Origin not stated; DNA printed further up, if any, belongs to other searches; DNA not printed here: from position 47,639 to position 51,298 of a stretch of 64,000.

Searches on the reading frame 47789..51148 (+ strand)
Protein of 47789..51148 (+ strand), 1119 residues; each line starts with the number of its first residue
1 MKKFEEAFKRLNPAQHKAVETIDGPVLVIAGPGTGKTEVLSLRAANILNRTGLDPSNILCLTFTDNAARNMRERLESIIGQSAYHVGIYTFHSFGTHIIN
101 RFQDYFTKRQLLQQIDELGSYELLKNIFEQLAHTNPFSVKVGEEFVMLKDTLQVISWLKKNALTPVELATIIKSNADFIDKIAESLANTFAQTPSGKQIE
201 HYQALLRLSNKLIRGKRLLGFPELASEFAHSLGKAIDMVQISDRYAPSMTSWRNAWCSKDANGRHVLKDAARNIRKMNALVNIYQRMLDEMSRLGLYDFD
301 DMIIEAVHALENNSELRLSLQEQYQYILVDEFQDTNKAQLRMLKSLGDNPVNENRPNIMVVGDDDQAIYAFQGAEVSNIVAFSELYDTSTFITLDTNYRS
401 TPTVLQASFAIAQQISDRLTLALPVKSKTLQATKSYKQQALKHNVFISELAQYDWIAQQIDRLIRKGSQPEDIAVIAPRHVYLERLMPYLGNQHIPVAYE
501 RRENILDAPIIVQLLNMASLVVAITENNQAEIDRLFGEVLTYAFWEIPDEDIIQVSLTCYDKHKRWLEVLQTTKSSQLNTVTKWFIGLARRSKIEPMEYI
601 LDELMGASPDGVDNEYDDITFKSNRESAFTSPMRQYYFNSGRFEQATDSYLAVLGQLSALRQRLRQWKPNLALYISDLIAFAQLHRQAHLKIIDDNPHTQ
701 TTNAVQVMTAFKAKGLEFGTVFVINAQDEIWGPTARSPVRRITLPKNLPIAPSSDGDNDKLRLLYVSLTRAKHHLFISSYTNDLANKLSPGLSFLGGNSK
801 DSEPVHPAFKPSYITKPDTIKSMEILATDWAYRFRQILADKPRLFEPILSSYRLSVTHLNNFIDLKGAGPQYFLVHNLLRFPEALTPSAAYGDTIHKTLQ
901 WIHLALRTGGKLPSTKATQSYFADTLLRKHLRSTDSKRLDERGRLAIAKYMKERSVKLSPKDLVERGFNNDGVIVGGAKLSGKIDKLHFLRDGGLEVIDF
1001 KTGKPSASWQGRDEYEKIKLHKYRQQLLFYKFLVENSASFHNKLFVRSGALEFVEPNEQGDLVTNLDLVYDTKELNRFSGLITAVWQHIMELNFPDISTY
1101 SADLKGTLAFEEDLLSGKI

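Call 49: search_protein_families(library=pfam, proteins=[window:47789-51148:+], max_evalue=0.00001)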
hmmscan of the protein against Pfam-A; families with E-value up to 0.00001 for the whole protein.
window:47789-51148:+ (1119 aa): 6 families
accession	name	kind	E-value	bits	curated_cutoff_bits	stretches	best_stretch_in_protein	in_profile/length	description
PF00580.27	UvrD-helicase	-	7.8e-67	226.2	23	1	11-386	1-270/271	UvrD/REP helicase N-terminal domain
PF13361.12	UvrD_C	-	4e-24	86.1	25.6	1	392-780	1-348/350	UvrD-like helicase C-terminal domain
PF13245.12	AAA_19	-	1.6e-20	74.1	25.1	1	15-371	1-133/134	AAA domain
PF12705.13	PDDEXK_1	-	3.9e-13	50.3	22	1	854-1090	2-225/247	PD-(D/E)XK nuclease superfamily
PF13538.12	UvrD_C_2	-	5.6e-09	36.2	27.4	0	750-777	24-51/52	UvrD-like helicase C-terminal domain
PF13604.12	AAA_30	-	2.4e-07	31.1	27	0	11-76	2-67/191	AAA domain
